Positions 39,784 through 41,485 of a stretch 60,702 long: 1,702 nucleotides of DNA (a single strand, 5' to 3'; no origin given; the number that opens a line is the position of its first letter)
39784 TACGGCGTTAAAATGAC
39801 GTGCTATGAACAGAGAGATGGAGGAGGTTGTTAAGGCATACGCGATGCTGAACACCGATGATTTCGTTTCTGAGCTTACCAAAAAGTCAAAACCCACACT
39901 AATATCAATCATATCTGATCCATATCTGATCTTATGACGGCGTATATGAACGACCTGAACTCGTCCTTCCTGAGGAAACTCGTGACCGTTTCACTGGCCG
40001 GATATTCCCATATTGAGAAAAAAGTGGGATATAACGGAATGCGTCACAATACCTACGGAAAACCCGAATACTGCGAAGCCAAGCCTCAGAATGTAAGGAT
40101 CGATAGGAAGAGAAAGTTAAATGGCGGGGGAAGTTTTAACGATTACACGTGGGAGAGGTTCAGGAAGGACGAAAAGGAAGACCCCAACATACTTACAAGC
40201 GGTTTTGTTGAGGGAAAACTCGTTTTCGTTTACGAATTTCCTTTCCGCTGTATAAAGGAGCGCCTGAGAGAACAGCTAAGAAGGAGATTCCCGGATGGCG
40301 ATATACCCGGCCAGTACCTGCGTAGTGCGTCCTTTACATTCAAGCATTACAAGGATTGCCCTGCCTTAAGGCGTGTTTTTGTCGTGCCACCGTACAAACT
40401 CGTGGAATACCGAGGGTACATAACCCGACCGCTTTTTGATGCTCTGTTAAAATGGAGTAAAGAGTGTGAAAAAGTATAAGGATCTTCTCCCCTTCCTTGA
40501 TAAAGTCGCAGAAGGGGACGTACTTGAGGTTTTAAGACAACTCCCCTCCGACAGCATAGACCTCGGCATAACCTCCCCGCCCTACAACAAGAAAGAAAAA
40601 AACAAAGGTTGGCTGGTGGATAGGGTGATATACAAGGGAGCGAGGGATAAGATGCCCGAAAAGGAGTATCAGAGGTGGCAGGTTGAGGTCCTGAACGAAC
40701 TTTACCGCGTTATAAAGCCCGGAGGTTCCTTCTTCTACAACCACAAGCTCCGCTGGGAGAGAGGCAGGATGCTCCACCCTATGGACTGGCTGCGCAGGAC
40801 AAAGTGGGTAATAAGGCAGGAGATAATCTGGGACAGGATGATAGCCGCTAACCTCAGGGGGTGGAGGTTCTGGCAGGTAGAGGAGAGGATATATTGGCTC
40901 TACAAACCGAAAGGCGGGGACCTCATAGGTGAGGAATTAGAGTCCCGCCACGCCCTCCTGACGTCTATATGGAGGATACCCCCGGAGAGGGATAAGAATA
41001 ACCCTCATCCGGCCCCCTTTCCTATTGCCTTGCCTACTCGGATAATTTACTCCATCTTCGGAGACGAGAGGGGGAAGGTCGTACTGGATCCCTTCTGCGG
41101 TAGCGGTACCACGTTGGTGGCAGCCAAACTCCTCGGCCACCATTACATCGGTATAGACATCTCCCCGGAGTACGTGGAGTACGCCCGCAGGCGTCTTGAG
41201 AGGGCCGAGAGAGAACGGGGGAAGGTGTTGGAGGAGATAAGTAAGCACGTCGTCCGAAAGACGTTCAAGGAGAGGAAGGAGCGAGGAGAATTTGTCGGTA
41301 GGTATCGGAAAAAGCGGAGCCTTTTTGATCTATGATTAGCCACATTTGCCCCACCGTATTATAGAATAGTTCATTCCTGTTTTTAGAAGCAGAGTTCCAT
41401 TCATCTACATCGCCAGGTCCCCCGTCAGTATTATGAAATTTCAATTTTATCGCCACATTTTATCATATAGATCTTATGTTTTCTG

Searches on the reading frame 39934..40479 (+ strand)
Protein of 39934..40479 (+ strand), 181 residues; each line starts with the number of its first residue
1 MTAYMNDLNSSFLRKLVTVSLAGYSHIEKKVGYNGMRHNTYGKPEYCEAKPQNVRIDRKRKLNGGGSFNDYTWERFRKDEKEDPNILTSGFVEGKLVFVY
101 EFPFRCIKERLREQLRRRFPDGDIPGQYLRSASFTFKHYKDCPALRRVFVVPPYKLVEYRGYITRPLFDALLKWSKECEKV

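Call 3: search_protein_families(library=pfam, proteins=[window:39934-40479:+], max_evalue=1)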
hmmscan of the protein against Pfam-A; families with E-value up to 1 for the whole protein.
window:39934-40479:+ (181 aa): 0 families

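Call 4: search_protein_families(library=padloc, proteins=[window:39934-40479:+], max_evalue=1)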
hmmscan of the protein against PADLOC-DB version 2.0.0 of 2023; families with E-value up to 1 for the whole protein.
window:39934-40479:+ (181 aa): 0 families

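Call 5: search_protein_families(library=ncbifam, proteins=[window:39934-40479:+], max_evalue=1)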
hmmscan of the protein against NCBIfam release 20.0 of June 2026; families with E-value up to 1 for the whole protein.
window:39934-40479:+ (181 aa): 0 families

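Call 94: search_solved_structures(query=window:39934-40476:+, max_evalue=1)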
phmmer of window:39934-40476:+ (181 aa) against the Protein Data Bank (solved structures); distinct sequences matched with E-value up to 1: 0.

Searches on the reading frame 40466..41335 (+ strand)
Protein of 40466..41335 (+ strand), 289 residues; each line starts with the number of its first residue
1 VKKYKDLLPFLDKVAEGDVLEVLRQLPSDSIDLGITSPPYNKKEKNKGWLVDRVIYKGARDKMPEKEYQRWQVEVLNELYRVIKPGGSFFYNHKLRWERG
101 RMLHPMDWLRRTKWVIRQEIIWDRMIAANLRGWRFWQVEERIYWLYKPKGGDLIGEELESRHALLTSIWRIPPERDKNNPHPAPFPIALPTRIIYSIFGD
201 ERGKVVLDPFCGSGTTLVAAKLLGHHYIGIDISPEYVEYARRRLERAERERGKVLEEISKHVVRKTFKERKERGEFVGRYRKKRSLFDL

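Call 3: search_protein_families(library=pfam, proteins=[window:40466-41335:+], max_evalue=1)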
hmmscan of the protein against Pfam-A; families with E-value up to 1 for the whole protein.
window:40466-41335:+ (289 aa): 18 families
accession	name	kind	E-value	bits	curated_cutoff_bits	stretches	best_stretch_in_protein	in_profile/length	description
PF01555.25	N6_N4_Mtase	-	2e-39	136.3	26.7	1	31-241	1-220/221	DNA methylase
PF13847.12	Methyltransf_31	-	4.9e-10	39.7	27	1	201-248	2-52/145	Methyltransferase domain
PF13649.12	Methyltransf_25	-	1.4e-08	35.8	27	1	206-248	1-45/97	Methyltransferase domain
PF08241.18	Methyltransf_11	-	9e-08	33.1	21.2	1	209-248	3-42/95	Methyltransferase domain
PF01170.24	UPF0020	-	1.4e-06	28.6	22.3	1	199-251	25-76/197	RMKL-like, methyltransferase domain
PF08242.18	Methyltransf_12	-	3.5e-06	28.1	30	1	211-256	5-52/98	Methyltransferase domain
PF01209.24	Ubie_methyltran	-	0.0017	18.2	20.1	1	74-90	134-150/233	ubiE/COQ5 methyltransferase family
PF13489.12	Methyltransf_23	-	0.0027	17.9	27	1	200-245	20-61/164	Methyltransferase domain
PF02086.21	MethyltransfD12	-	0.0034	17.6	22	1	195-250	13-65/253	D12 class N6 adenine-specific DNA methyltransferase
PF09445.16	Methyltransf_15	-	0.0092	16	22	1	204-242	2-40/165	RNA cap guanine-N2 methyltransferase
PF02353.26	CMAS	-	0.018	14.8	27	1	200-253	60-114/273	Mycolic acid cyclopropane synthetase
PF06325.19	PrmA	-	0.04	13.8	22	1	201-251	160-211/296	Ribosomal protein L11 methyltransferase (PrmA)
PF11599.14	AviRa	-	0.049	13.5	25.7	1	178-273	23-130/232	RRNA methyltransferase AviRa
PF05724.17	TPMT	-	0.055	13.6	26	1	203-240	38-75/218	Thiopurine S-methyltransferase (TPMT)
PF03291.22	mRNA_G-N7_MeTrfase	-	0.056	13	26.6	1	205-251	64-111/315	mRNA (guanine-N(7))-methyltransferase domain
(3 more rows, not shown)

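Call 4: search_protein_families(library=padloc, proteins=[window:40466-41335:+], max_evalue=1)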
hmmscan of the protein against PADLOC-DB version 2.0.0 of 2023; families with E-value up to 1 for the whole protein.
window:40466-41335:+ (289 aa): 73 families (the best 25 are shown)
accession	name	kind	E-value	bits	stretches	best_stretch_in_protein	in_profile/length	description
PDLC03305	MTase_II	-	4.3e-40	136.4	1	8-275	9-274/513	Type II methyltransferase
PDLC03371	MTase_II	-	5.9e-40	135.4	1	12-249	11-257/260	Type II methyltransferase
PDLC03353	MTase_II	-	4.7e-36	122.7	2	165-247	172-253/260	Type II methyltransferase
PDLC03350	MTase_II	-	4.3e-34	116.3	2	160-250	213-301/312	Type II methyltransferase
PDLC03299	MTase_II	-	2.2e-32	110.7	2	175-270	190-284/296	Type II methyltransferase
PDLC03387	MTase_II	-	9.7e-29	98.4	2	110-246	136-277/289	Type II methyltransferase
PDLC03265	MTase_II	-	4.1e-26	90.2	2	14-135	27-135/333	Type II methyltransferase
PDLC03339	MTase_II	-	4e-25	86.4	2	164-269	190-296/399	Type II methyltransferase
PDLC03216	MTase_II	-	1.5e-24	84.7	1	11-259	11-270/364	Type II methyltransferase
PDLC03260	MTase_II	-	2e-24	84.2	2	165-277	231-339/349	Type II methyltransferase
PDLC03738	oMTase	-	1e-22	78.4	1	10-267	19-290/376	orphan methyltransferase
PDLC03238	MTase_II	-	2.9e-22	77.3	2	164-274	284-396/428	Type II methyltransferase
PDLC03230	MTase_II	-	1.2e-21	75.4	2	10-92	34-103/360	Type II methyltransferase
PDLC03295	MTase_II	-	1.4e-20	72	2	175-246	198-268/292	Type II methyltransferase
PDLC03320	MTase_II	-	2.9e-18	64.1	2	167-249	199-279/289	Type II methyltransferase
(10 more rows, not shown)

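Call 5: search_protein_families(library=ncbifam, proteins=[window:40466-41335:+], max_evalue=1)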
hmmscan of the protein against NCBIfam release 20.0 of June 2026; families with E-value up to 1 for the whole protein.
window:40466-41335:+ (289 aa): 35 families (the best 25 are shown)
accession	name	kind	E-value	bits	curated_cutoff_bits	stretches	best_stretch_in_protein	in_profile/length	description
NF008572.0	PRK11524.1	equivalog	3.5e-24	85.4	292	2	176-271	190-283/294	adenine-specific DNA-methyltransferase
NF050803.1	DnaMtaseCcrMCaul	equivalog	5.7e-23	81.4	830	1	11-260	3-263/350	adenine-specific DNA-methyltransferase CcrM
NF010253.0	PRK13699.1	subfamily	1.2e-13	51.3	244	2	178-250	141-211/226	DNA methyltransferase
TIGR01177.1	TIGR01177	hypoth_equivalog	2.2e-10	40.3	316.55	1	200-246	180-226/330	TIGR01177 family methyltransferase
NF041537.1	ArsM_AhpD_UU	exception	2.9e-07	29.6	510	1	201-251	75-128/345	arsenite methyltransferase/AhpD domain selenoprotein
NF043040.1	corrin_prot_MT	hypoth_equivalog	3.2e-06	26.7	180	1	202-268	41-107/216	corrinoid protein-associated methyltransferase CpaM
NF047649.1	MTase_UXPK_star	exception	9.5e-06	24.8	460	1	202-248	77-126/283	methyltransferase/UXPK-star double selenoprotein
NF040539.1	AST_met_ArsM_2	exception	2.4e-05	24.3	240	1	187-246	41-103/262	putative arsinothricin biosynthesis methyltransferase ArsM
NF041536.1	ArsM_DUF2284_UU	exception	2.8e-05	22.6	575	1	201-245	75-122/459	arsenite methyltransferase/DUF2284 domain selenoprotein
NF040721.1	Trm14_Arch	equivalog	7.8e-05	21.9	280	1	181-225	171-214/370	tRNA (guanine(6)-N2)-methyltransferase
NF040538.1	methyl_ArsM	equivalog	9.1e-05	21.8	500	2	202-244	61-106/356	arsinothricin biosynthesis methyltransferase ArsM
NF045667.1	MTase_DVU1556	equivalog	0.00019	21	155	1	196-245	16-66/213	DVU_1556 family methyltransferase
NF001244.0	PRK00216.1-5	equivalog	0.0002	20.8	216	1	199-248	45-98/236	bifunctional demethylmenaquinone methyltransferase/2-methoxy-6-polyprenyl-1,4-benzoquinol methylase UbiE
NF008823.0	PRK11873.1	subfamily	0.00026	20.6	263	1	202-247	77-125/272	arsenite methyltransferase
TIGR01934.1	MenG_MenH_UbiE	subfamily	0.00033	20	158.35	1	200-251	37-89/223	ubiquinone/menaquinone biosynthesis methyltransferase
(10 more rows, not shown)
